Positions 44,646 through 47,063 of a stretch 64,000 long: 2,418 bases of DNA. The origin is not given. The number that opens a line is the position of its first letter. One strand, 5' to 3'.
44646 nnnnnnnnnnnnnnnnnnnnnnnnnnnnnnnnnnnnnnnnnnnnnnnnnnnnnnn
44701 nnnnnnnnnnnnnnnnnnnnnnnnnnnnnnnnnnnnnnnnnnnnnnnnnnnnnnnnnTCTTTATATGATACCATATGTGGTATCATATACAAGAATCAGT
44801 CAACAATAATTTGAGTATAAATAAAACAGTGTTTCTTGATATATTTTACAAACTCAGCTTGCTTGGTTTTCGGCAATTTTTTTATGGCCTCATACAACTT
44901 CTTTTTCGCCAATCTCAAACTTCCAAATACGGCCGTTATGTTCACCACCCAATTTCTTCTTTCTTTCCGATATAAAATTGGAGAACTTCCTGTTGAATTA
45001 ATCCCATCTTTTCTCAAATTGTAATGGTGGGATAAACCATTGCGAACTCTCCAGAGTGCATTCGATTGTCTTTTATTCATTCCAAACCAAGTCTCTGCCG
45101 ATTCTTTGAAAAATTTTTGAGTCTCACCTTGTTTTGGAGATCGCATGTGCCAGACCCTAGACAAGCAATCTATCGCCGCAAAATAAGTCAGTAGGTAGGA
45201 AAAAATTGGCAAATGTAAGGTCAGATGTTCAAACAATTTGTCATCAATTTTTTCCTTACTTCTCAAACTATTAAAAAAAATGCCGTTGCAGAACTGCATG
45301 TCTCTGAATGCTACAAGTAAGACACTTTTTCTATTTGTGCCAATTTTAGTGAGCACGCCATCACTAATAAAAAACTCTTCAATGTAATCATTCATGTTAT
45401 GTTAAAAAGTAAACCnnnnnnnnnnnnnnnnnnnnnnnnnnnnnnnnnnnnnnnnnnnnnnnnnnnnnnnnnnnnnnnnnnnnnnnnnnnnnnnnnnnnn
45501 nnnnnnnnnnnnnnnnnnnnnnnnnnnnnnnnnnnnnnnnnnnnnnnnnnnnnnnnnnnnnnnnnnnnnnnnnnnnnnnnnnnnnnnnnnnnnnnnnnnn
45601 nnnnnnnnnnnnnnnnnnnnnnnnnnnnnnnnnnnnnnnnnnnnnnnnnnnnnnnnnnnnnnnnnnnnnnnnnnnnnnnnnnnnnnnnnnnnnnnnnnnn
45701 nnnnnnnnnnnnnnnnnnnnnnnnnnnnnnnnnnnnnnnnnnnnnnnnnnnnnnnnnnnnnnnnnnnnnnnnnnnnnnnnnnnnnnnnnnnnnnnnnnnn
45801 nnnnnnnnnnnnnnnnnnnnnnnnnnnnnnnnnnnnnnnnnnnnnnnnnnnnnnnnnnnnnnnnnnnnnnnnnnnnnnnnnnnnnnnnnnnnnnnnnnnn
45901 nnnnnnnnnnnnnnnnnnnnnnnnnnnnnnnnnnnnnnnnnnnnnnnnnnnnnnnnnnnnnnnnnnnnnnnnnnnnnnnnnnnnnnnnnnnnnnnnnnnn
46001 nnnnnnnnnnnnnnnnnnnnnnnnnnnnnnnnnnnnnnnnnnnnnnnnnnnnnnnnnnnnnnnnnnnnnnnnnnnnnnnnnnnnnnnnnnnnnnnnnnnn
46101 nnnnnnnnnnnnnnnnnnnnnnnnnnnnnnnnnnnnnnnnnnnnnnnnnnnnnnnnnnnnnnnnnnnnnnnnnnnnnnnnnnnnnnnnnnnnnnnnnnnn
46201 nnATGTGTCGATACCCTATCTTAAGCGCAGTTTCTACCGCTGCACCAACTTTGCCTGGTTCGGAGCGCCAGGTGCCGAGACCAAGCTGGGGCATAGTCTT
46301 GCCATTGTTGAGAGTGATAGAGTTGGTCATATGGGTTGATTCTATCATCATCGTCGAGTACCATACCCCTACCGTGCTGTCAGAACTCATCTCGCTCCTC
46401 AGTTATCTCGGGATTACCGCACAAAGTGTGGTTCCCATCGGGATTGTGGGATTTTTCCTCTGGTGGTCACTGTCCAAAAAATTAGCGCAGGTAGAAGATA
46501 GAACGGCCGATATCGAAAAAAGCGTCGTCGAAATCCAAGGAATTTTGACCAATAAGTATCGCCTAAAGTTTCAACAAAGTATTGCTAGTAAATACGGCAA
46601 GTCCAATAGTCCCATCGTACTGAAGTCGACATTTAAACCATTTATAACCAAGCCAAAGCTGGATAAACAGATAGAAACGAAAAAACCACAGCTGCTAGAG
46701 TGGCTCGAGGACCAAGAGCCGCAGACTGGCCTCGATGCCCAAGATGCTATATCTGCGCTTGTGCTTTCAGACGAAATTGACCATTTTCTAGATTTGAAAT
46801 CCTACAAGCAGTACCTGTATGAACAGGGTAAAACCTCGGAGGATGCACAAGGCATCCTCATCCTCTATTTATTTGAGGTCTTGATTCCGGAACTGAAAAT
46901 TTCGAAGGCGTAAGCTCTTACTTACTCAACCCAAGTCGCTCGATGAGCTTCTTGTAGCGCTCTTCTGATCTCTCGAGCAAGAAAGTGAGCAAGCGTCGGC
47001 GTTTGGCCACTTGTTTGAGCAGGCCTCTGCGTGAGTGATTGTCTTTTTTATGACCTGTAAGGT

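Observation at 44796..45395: Candidate HEPN RNase: RNGLSH motif in an otherwise orphan 199-aa protein next to hicAB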

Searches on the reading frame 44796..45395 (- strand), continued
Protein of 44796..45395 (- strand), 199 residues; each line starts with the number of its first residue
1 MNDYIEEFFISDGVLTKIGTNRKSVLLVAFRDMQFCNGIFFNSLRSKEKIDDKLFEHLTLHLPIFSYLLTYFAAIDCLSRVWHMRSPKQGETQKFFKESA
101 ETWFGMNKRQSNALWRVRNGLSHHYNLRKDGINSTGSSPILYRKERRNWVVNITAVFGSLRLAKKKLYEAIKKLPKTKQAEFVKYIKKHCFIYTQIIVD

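Call 91: search_solved_structures(query=A7, max_evalue=10, show_alignments=2)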
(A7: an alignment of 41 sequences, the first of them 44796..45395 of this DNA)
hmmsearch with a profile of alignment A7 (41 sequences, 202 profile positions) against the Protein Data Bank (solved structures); distinct sequences matched with E-value up to 10: 7.
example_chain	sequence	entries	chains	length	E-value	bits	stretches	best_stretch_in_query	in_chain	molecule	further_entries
9f5x_n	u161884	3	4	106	0.026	17.6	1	125-196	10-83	Putative NADH:ubiquinone oxidoreductase 12.5 kDa subunit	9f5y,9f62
2vxd_A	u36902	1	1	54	0.33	13.9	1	93-125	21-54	NUCLEOPHOSMIN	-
2llh_A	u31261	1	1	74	0.7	12.9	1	94-125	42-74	Nucleophosmin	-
7ar9_X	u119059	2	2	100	0.89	12.5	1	126-196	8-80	PGIV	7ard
3ucs_C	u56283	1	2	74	0.91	12.5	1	82-123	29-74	Curved DNA-binding protein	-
3k7t_A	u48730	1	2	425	1.3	12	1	98-166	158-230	6-hydroxy-L-nicotine oxidase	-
3k7m_X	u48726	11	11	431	1.3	12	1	98-166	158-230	6-hydroxy-L-nicotine oxidase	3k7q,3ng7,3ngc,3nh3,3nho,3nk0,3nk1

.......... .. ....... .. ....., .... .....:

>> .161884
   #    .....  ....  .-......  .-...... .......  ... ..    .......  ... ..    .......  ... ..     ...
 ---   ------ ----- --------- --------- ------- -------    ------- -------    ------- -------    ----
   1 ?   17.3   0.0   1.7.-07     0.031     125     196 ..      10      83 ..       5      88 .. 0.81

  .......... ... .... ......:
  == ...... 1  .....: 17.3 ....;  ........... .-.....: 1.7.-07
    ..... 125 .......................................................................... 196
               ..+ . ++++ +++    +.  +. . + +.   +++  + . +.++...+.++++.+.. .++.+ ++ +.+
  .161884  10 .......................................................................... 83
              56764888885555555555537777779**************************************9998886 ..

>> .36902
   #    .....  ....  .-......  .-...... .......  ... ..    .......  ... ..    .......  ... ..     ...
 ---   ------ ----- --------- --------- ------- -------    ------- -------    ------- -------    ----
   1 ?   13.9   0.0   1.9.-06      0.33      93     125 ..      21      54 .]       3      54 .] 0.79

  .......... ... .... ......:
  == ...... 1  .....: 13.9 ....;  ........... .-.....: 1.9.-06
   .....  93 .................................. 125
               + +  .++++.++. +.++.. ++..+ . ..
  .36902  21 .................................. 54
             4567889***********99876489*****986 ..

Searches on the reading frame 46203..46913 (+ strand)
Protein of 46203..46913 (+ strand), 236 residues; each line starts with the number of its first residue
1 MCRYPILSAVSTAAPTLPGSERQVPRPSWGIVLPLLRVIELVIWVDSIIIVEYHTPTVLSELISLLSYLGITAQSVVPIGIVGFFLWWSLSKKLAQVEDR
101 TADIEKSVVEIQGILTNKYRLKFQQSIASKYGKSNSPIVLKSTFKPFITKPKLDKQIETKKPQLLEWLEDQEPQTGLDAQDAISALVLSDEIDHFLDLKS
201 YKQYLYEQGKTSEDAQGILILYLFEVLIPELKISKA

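Call 3: search_protein_families(library=pfam, proteins=[window:46203-46913:+], max_evalue=1)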
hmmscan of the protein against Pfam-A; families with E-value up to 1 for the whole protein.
window:46203-46913:+ (236 aa): 1 family
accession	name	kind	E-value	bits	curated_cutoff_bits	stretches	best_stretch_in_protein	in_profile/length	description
PF21694.2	DNA_pol3_delta_C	-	0.031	14.7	27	1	106-169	31-94/121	DNA polymerase III delta subunit, C-terminal domain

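Call 4: search_protein_families(library=padloc, proteins=[window:46203-46913:+], max_evalue=1)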
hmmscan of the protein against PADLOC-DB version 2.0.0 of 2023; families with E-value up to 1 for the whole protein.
window:46203-46913:+ (236 aa): 0 families

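Call 7: search_protein_families(library=ncbifam, proteins=[window:46203-46913:+], max_evalue=1)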
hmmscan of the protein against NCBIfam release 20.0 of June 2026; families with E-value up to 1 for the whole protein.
window:46203-46913:+ (236 aa): 1 family
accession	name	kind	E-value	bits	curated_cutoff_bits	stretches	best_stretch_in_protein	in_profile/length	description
NF007439.0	PRK09986.1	equivalog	0.12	11.7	290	1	63-111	85-133/296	LysR family transcriptional regulator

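Call 8: search_protein_families(library=phrogs, proteins=[window:46203-46913:+], max_evalue=1)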
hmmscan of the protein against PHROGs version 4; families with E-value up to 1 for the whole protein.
window:46203-46913:+ (236 aa): 2 families
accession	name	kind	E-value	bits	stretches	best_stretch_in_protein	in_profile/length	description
phrog_8120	-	unknown function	0.036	15.4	1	67-106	13-52/82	-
phrog_20729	-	unknown function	0.13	13.8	1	87-105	28-46/61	-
